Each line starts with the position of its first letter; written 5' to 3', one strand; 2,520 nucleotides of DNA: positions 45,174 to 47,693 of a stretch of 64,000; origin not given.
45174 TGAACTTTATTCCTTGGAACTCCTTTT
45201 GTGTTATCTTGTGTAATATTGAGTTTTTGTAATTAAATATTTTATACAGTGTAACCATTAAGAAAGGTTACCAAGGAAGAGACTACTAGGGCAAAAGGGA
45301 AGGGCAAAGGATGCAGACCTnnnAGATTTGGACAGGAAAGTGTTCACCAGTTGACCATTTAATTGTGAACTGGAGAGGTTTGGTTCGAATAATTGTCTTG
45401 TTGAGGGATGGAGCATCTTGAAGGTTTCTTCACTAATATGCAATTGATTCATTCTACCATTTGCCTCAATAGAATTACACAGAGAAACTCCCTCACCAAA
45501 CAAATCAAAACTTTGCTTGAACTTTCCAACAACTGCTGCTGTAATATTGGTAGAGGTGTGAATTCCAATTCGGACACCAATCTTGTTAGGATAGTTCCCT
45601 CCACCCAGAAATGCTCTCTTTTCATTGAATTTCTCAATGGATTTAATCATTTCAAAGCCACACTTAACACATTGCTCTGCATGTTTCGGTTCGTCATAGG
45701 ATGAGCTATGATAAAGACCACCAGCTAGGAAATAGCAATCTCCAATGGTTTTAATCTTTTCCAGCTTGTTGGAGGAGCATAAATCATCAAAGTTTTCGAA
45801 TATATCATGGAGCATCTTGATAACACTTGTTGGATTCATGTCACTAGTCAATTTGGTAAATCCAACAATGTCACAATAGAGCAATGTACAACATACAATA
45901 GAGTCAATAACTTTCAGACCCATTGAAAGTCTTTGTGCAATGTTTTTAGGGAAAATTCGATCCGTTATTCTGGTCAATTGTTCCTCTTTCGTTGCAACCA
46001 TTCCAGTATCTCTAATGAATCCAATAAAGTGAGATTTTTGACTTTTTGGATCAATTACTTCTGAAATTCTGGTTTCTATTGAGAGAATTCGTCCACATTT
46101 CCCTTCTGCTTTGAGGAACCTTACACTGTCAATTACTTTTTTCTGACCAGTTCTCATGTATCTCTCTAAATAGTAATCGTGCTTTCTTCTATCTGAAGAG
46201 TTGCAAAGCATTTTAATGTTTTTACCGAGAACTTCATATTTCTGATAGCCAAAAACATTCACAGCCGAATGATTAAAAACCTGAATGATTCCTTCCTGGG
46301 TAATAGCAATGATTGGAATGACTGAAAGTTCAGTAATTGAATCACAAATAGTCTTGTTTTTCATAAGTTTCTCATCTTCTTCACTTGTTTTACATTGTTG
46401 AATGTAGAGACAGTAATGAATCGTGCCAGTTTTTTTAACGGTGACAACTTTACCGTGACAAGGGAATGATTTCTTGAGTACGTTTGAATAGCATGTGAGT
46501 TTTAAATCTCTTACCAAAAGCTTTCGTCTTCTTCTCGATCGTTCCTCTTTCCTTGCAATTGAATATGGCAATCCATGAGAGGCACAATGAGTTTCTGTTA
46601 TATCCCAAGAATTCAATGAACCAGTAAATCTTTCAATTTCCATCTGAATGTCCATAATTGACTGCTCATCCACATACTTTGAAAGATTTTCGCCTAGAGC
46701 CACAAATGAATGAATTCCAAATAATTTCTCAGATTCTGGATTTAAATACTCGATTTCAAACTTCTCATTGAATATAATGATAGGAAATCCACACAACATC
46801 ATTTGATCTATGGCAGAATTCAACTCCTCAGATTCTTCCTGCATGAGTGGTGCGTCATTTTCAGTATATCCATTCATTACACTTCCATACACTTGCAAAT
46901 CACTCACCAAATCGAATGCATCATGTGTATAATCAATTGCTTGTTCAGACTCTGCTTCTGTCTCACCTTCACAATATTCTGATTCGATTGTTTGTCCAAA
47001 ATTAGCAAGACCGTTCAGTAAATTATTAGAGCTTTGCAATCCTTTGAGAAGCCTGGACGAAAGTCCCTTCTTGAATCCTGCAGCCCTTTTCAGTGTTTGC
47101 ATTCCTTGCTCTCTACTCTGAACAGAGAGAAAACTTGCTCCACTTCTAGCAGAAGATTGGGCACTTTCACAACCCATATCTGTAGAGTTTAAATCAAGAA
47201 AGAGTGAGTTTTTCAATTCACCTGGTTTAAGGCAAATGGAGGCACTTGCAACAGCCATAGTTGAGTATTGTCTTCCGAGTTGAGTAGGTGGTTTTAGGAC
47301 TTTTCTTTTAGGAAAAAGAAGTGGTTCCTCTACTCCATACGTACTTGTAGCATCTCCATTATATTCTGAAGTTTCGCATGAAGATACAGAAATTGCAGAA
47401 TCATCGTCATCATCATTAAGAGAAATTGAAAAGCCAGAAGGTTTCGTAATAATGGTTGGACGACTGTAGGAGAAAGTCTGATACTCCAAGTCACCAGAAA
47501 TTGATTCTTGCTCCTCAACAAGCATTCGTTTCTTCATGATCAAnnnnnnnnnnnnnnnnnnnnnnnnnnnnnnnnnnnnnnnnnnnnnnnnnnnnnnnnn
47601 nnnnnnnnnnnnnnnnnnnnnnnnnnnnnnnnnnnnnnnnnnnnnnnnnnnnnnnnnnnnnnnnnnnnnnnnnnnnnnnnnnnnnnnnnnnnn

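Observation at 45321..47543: PAS-PAS-cyclase with substitutions at transition-state residues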

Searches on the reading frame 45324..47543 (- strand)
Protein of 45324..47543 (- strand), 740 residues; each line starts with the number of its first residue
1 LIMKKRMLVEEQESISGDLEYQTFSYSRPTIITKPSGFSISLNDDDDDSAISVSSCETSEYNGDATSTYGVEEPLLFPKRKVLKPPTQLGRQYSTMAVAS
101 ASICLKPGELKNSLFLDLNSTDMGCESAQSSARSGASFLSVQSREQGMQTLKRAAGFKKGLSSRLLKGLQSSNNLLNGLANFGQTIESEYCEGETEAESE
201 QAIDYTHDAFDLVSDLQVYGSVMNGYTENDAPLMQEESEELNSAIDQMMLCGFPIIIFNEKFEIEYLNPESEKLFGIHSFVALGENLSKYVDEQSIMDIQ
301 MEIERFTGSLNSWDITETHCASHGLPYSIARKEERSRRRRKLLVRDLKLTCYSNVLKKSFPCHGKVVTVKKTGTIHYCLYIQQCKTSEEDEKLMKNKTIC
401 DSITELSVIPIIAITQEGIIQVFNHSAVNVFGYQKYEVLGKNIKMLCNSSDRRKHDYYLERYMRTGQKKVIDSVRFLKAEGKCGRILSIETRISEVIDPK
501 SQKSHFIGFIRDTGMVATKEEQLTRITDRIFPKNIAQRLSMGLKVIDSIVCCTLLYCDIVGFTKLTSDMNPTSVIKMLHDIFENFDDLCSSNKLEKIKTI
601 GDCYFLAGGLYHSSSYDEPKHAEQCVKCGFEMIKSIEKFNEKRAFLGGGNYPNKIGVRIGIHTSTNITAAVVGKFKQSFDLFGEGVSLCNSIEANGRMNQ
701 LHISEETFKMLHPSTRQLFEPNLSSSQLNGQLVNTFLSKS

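Call 3: search_protein_families(library=pfam, proteins=[window:45324-47543:-], max_evalue=1)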
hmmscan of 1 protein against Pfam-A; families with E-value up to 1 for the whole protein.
window:45324-47543:- (740 aa): 8 families
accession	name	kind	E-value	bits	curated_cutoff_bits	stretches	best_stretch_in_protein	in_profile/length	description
PF00211.25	Guanylate_cyc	-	2.3e-39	135.3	21.9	1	549-716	6-157/183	Adenylate and Guanylate cyclase catalytic domain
PF00989.32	PAS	-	6.1e-18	65.3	22.6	2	403-512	6-112/113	PAS fold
PF13426.13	PAS_9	-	2.4e-08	34.6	27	1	412-512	4-100/103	PAS domain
PF08448.16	PAS_4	-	6.4e-05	23.6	23.1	1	253-307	6-60/110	PAS fold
PF24820.1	Diguanyl_cycl_sensor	-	0.00041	20.7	28.1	1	410-460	8-58/109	Diguanylate cyclase-like sensor domain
PF14598.12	PAS_11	-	0.0014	19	25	1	419-507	14-97/109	PAS domain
PF13188.13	PAS_8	-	0.011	16.1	21.8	0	254-288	13-44/65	PAS domain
PF05191.20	ADK_lid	-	0.1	13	26.6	1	608-633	8-32/36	Adenylate kinase, active site lid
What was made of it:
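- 46386..46799 (-): PAS-A (ORF aa 249-386). A divergent PAS fold with a helical insertion that carries the basic stretch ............. No heme-type His was detected. Pfam PAS_4 at aa 253-307, E 6e-5 (call 3).
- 45396..45899 (-): Class III cyclase homology domain (ORF aa 549-716), C1/alpha-like. Pfam PF00211 E 2e-39 (call 3).
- On Class III nucleotidyl cyclase homology domain (PF00211): Pfam E 2e-39 against a cut-off of 21.9 bits (call 3).
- On Soluble guanylate cyclase alpha subunit (orthology): The architecture is PAS-PAS-cyclase (call 3).
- Checked: Pfam hits (call 3):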

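Call 4: search_solved_structures(query=window:45324-47543:-, max_evalue=0.01, show_alignments=3)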
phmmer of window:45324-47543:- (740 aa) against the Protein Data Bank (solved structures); distinct sequences matched with E-value up to 0.01: 56.
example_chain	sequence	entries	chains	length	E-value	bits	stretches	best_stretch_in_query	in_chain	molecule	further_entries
9u3p_A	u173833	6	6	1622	2e-37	132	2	550-712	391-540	Adenylate cyclase type 9,Protein M2-1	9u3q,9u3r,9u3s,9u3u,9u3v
7pd4_A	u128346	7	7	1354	5.3e-37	130.6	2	550-712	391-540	Adenylate cyclase 9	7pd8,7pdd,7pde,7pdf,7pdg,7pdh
6r4o_A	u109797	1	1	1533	7.5e-37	130.1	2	550-712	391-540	Adenylate cyclase 9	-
6r3q_A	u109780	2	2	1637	8.9e-37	129.9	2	550-712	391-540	Adenylate cyclase 9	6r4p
8sl3_A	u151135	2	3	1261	1.2e-34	122.9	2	552-713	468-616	Adenylate cyclase type 5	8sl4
8buz_A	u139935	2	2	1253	1.9e-32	115.6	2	553-712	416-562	Adenylate cyclase type 8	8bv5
6pas_A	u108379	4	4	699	6.8e-23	84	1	519-711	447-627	Soluble guanylyl cyclase alpha-1 subunit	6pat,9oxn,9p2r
6jt0_A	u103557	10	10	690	2.8e-21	78.6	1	524-722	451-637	Guanylate cyclase soluble subunit alpha-1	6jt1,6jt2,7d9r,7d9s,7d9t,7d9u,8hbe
1cjk_A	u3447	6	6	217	3.3e-21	78.4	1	553-713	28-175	ADENYLATE CYCLASE, TYPE V | TYPE V ADENYLYL CYCLASE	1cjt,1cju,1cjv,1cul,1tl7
1azs_A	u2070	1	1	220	3.4e-21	78.4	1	553-713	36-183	VC1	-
1cs4_A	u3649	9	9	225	3.7e-21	78.3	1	553-713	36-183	TYPE V ADENYLATE CYCLASE | Adenylate cyclase, type V | Adenylate cyclase type 5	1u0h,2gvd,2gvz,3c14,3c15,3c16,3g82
4ni2_A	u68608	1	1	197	1.1e-19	73.4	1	552-722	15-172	Guanylate cyclase soluble subunit alpha-3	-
3uvj_A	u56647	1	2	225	1.7e-19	72.8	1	552-722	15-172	Guanylate cyclase soluble subunit alpha-3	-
9bcv_A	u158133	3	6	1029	3.2e-18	68.6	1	525-711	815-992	Atrial natriuretic peptide receptor 1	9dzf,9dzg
9dzh_A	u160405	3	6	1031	3.2e-18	68.6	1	525-711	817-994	Atrial natriuretic peptide receptor 1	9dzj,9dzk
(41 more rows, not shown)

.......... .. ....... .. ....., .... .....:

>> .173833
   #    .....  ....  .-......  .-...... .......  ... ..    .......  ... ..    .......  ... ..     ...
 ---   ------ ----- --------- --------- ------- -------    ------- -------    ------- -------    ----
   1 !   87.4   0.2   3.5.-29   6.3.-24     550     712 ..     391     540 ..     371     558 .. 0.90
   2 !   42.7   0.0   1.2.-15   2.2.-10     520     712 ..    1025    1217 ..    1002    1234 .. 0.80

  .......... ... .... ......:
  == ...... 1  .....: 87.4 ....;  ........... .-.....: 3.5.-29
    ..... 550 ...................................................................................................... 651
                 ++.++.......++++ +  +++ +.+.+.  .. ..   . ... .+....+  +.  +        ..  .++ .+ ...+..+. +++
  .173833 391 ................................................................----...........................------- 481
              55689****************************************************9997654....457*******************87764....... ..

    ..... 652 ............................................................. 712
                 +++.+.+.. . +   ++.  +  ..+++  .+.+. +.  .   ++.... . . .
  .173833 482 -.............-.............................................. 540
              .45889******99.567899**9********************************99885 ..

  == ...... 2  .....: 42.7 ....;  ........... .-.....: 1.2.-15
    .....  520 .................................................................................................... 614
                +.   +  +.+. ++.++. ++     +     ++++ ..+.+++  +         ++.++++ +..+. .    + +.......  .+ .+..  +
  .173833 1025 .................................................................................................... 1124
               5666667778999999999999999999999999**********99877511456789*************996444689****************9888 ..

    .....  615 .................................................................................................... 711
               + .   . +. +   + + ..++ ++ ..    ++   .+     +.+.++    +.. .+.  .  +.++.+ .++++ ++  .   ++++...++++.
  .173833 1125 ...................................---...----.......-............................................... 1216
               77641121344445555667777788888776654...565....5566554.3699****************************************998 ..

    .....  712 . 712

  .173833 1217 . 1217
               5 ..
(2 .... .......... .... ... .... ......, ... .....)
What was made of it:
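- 45396..45899 (-): AC9 C1 scores 87 bits against 43 bits for C2, and sGC alpha 84 bits against 37 bits for beta (call 4).
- On Class III nucleotidyl cyclase homology domain (PF00211): PDB hits to AC9, AC5 and sGC (call 4).
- On C1 / alpha / NeoR-type half-domain of heterodimeric cyclases: AC9 C1 87 bits against C2 43 bits. sGC alpha 84 bits against beta 37 bits (call 4).
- sGC alpha 84 bits against beta 37 bits (call 4).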

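Call 6: find_homologous_proteins(query=window:45324-47543:-)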
Query window:45324-47543:- (740 aa): 7 proteins with E <= 0.001 among 8000 candidates.
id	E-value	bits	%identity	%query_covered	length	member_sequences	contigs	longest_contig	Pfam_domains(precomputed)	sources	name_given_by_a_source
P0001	0.0e+0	1665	100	100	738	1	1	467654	PF13426.14,PF00211.26,PF00989.32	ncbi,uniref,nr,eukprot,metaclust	ncbi:predicted protein [Naegleria gruberi]|uniref:Predicted protein n=1 Tax=Naegleria gruberi TaxID=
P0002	4.0e-137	476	47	66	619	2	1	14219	PF13426.14,PF00211.26,PF00989.32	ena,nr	nr:unnamed protein product [Naegleria fowleri]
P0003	1.5e-124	435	42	66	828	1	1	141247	PF13426.14,PF24820.2,PF08448.17,PF00211.26,PF00989.32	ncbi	ncbi:hypothetical protein ABK040_010740 [Willaertia magna]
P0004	6.4e-96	340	39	67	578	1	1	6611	PF13426.14,PF13188.14,PF24820.2,PF08448.17,PF00211.26,PF00989.32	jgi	-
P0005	3.3e-8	50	36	14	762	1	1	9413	PF13426.14,PF24820.2,PF08448.17,PF02518.32,PF00512.32,PF00989.32,PF00072.31,PF01627.29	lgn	-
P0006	3.4e-8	50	35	16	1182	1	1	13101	PF00672.31,PF13426.14,PF13188.14,PF02518.32,PF00512.32,PF00989.32,PF00072.31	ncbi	-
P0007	2.2e-6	44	28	16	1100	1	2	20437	PF13426.14,PF13188.14,PF12860.14,PF08448.17,PF02518.32,PF00512.32,PF00989.32,PF00072.31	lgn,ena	-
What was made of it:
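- Identity and organism: call 6.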

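Call 37: find_encoding_contigs(protein=P0003, flank=10000, max_places=2)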
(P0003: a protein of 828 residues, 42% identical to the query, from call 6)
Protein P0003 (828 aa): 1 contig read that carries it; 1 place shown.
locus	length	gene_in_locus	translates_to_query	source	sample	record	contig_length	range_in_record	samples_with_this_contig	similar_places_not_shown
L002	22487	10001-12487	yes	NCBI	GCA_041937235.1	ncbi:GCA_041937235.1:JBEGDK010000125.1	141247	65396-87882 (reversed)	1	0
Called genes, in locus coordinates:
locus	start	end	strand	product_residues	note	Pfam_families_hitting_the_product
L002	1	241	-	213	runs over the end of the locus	-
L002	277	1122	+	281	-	-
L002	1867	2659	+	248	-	PF12796:Ank_2 (weak), PF13857:Ank_5 (weak), PF00023:Ank (weak)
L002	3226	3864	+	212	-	PF02798:GST_N (weak), PF13417:GST_N_3 (faint), PF00043:GST_C, PF14497:GST_C_3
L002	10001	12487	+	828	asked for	PF24820:Diguanyl_cycl_sensor (faint), PF08448:PAS_4, PF00989:PAS, PF13426:PAS_9, PF00211:Guanylate_cyc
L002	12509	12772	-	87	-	-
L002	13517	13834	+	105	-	PF22976:RRM_10 (weak), PF28442:DUF8400 (faint), PF00076:RRM_1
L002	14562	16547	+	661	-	PF05742:TANGO2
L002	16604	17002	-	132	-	-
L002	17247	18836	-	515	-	-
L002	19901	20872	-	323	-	-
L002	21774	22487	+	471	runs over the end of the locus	PF00153:Mito_carr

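Call 52: find_encoding_contigs(protein=P0002, flank=10000, max_places=2)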
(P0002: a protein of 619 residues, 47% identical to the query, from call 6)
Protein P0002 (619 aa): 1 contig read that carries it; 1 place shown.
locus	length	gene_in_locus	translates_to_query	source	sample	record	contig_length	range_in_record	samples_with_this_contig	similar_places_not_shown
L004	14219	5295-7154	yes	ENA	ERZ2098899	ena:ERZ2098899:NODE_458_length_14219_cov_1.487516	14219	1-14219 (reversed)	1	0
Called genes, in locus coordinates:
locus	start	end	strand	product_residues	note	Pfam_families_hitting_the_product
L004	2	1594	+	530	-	?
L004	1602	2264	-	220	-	PF12796:Ank_2 (weak)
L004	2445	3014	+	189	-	-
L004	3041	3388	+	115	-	-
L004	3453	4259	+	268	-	PF10165:Ric8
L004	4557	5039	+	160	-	-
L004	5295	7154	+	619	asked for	PF00989:PAS, PF13426:PAS_9 (weak), PF00211:Guanylate_cyc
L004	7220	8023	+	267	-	PF08231:SYF2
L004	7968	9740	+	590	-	-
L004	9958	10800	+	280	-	PF16656:Pur_ac_phosph_N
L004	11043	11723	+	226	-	PF00149:Metallophos, PF14008:Metallophos_C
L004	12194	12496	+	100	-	-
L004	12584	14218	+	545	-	?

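Call 61: list_cluster_members(proteins=[P0004, P0301, P0304, P0305, P0306, P0129, P0130, P0131, P0156, P0167])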
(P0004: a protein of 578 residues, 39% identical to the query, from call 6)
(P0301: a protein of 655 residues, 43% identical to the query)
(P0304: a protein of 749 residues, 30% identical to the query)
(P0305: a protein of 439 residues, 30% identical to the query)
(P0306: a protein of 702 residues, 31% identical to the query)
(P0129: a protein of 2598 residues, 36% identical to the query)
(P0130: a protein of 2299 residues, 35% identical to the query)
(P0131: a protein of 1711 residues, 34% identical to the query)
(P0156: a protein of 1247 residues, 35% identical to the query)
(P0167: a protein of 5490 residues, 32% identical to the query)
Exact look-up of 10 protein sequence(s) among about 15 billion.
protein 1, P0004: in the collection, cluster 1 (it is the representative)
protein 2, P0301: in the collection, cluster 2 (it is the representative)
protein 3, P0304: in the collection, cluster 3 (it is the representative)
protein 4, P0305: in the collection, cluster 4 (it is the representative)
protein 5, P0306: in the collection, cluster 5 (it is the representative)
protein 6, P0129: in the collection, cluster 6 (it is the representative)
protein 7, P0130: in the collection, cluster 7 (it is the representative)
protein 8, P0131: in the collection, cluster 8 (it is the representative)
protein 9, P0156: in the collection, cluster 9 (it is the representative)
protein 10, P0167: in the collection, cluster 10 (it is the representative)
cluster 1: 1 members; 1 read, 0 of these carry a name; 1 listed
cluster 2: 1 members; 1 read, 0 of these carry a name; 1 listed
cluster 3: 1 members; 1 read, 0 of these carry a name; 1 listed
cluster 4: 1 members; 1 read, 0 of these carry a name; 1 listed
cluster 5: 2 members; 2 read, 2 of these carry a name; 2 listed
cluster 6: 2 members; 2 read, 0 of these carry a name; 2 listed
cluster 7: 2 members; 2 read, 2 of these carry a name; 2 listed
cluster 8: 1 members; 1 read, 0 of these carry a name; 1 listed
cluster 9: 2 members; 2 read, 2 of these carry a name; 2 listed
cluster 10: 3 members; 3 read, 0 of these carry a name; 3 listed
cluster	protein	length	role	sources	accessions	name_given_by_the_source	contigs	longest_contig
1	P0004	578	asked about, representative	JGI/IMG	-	-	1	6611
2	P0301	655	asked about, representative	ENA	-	-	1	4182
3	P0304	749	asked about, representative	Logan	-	-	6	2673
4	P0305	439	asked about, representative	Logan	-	-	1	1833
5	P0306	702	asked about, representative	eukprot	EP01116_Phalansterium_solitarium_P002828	TRINITY_DN1311_c0_g1_i1.p1 TRINITY_DN1311_c0_g1~~TRINITY_DN1311_c0_g1_i1.p1 ORF ...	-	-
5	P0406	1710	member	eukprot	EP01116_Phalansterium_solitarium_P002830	TRINITY_DN1311_c0_g1_i3.p1 TRINITY_DN1311_c0_g1~~TRINITY_DN1311_c0_g1_i3.p1 ORF ...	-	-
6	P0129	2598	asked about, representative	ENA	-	-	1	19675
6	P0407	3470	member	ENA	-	-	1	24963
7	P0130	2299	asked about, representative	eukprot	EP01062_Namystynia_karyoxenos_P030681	TRINITY_DN22872_c1_g1_i2.p1 TRINITY_DN22872_c1_g1~~TRINITY_DN22872_c1_g1_i2.p1 ORF ...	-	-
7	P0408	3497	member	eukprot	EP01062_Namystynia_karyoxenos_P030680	TRINITY_DN22872_c1_g1_i1.p1 TRINITY_DN22872_c1_g1~~TRINITY_DN22872_c1_g1_i1.p1 ORF ...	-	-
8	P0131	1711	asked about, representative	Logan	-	-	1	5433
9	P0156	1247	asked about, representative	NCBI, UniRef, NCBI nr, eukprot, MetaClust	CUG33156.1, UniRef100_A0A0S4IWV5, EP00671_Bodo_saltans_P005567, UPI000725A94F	methyl-accepting chemotaxis protein, putative [Bodo saltans] | Methyl-accepting chemotaxis protein, putative n=1 Tax=Bodo saltans TaxID=75058 ... | CUG33156.1 methyl-accepting chemotaxis protein, putative [Bodo saltans]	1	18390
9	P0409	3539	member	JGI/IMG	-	PAS domain S-box-containing protein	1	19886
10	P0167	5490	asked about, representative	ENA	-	-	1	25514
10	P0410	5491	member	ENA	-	-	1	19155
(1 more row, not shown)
